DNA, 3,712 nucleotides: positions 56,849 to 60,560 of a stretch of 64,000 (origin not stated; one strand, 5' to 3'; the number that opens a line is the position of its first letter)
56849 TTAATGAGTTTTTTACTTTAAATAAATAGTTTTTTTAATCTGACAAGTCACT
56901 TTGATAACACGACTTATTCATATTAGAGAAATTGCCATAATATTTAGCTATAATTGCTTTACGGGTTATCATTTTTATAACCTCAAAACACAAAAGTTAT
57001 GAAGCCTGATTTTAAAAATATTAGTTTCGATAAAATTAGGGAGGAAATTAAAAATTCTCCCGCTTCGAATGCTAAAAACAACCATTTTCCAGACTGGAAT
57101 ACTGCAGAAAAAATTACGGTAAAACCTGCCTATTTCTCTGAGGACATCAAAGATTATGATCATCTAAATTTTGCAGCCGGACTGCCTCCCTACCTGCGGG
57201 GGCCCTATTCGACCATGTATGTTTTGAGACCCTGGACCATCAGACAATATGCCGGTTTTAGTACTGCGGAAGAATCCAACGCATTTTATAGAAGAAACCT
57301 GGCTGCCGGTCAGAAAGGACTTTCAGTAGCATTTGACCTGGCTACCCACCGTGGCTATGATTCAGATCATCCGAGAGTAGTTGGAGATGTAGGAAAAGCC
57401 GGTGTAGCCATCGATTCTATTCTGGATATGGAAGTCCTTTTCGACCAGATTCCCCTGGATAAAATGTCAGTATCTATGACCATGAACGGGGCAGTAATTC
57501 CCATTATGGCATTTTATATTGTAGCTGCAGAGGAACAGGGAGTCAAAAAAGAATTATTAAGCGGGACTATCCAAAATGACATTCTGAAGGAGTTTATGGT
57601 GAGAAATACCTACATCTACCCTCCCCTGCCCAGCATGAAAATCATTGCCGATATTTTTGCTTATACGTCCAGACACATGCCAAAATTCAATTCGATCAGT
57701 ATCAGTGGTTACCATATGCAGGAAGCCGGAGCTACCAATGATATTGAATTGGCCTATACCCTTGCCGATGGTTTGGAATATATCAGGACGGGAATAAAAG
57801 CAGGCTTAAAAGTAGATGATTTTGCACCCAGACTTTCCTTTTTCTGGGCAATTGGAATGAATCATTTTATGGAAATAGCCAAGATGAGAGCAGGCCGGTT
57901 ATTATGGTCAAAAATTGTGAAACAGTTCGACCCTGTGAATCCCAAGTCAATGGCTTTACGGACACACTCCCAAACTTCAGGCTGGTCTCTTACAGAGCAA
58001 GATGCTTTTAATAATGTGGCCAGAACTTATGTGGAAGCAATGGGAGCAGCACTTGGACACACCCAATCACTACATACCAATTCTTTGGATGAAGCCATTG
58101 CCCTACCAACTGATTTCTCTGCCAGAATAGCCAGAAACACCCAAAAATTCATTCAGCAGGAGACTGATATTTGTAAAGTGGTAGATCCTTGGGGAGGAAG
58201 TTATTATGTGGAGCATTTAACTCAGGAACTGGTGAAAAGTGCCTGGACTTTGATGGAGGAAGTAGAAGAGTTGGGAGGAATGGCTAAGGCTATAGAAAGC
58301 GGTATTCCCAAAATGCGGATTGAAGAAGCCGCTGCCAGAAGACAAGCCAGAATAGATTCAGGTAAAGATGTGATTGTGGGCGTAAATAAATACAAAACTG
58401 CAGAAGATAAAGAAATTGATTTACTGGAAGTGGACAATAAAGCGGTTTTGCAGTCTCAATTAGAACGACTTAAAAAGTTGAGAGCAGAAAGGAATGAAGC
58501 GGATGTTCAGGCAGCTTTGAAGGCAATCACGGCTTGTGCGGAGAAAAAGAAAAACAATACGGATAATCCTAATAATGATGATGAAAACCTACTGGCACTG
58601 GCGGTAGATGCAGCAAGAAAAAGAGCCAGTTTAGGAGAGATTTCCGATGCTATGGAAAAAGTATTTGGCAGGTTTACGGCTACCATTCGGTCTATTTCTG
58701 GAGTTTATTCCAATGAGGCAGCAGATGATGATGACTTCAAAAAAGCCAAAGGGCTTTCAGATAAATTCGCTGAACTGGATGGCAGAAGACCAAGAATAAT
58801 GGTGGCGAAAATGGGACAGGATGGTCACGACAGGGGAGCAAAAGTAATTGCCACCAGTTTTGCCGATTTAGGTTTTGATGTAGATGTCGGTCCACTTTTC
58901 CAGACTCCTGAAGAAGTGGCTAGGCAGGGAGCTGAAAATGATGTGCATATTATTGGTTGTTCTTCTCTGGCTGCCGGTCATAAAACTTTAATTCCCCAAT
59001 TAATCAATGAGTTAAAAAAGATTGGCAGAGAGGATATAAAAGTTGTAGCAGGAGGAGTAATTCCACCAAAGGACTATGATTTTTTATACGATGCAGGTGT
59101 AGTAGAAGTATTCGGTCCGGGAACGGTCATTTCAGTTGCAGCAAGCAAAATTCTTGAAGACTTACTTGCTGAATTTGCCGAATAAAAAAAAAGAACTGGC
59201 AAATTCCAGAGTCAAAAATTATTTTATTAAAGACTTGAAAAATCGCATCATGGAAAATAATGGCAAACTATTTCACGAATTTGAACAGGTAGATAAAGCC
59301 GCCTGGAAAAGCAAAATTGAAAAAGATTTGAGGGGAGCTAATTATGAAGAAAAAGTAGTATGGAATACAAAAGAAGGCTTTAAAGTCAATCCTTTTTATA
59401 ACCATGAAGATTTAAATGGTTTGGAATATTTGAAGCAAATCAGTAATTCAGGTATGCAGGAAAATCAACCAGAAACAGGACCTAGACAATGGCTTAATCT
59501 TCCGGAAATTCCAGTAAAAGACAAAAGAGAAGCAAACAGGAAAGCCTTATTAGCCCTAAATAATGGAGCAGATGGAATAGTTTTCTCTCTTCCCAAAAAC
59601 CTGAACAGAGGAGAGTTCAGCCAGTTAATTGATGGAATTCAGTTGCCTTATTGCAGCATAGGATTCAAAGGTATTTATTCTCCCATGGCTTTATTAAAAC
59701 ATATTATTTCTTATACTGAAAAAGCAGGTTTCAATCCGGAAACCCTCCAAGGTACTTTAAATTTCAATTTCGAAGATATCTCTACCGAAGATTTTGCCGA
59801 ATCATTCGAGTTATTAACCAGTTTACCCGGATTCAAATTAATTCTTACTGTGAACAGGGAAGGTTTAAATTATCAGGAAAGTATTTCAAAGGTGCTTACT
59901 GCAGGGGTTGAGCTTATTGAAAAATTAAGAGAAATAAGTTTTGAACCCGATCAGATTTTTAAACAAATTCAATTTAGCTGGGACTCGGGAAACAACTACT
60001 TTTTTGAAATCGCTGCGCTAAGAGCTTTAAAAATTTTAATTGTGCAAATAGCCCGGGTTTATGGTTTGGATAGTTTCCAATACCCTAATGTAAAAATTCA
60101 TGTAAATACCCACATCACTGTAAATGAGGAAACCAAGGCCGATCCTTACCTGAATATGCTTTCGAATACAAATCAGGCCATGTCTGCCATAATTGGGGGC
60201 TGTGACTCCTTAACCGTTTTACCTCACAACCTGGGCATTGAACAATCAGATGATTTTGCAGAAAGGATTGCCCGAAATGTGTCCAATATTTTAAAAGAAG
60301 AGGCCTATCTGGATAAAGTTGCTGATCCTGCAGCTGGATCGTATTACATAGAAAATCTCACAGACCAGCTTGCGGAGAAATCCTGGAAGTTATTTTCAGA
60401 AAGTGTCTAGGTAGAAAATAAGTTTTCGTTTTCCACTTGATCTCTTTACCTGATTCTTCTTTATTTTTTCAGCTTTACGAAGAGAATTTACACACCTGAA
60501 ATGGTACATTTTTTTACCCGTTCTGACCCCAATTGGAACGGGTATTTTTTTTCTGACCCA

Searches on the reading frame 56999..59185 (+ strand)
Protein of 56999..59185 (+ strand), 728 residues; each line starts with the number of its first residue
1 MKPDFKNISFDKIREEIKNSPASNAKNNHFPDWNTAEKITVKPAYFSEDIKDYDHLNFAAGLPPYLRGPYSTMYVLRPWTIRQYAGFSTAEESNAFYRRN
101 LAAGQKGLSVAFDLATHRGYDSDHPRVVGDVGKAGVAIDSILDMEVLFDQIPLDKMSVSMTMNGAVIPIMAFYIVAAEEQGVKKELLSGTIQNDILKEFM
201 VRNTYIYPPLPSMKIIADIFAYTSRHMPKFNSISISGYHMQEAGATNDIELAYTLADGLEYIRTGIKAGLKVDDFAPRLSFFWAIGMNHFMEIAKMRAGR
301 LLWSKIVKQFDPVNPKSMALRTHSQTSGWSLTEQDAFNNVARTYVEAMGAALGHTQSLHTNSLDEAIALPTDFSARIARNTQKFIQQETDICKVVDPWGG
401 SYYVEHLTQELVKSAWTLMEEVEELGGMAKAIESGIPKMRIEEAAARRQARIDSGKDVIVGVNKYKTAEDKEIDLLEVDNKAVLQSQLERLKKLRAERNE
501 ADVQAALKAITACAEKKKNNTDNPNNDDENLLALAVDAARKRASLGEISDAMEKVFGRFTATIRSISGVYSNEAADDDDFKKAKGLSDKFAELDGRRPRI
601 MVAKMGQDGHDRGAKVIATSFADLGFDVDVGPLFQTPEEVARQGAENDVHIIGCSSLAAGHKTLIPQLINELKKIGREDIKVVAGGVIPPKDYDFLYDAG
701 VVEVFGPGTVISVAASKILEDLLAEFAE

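Call 28: search_protein_families(library=pfam, proteins=[window:56999-59185:+], max_evalue=0.001)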
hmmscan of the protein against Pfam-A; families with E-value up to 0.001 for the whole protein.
window:56999-59185:+ (728 aa): 2 families
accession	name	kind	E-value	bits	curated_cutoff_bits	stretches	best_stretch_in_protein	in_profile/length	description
PF01642.28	MM_CoA_mutase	-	5.6e-233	774.6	22.1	1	35-557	2-512/512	Methylmalonyl-CoA mutase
PF02310.24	B12-binding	-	2.3e-19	69.8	32.1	1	599-712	2-117/121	B12 binding domain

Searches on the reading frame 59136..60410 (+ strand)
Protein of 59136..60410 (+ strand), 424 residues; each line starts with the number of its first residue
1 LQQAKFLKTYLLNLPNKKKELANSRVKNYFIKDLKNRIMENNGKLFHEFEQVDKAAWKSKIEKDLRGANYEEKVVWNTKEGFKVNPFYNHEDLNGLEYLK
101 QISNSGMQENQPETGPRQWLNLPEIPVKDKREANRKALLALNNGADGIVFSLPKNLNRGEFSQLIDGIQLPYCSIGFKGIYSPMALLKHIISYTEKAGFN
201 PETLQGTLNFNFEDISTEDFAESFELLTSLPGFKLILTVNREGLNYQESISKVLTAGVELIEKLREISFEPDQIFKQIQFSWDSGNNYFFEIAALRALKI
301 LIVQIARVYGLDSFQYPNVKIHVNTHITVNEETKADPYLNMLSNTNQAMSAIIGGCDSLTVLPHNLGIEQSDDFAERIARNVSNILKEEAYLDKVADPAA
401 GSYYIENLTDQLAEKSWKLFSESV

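Call 28: search_protein_families(library=pfam, proteins=[window:59136-60410:+], max_evalue=0.001)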
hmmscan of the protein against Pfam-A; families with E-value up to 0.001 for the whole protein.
window:59136-60410:+ (424 aa): 1 family
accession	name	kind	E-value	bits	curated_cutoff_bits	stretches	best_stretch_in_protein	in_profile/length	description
PF01642.28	MM_CoA_mutase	-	5.4e-57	193.9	22.1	1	78-422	2-390/512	Methylmalonyl-CoA mutase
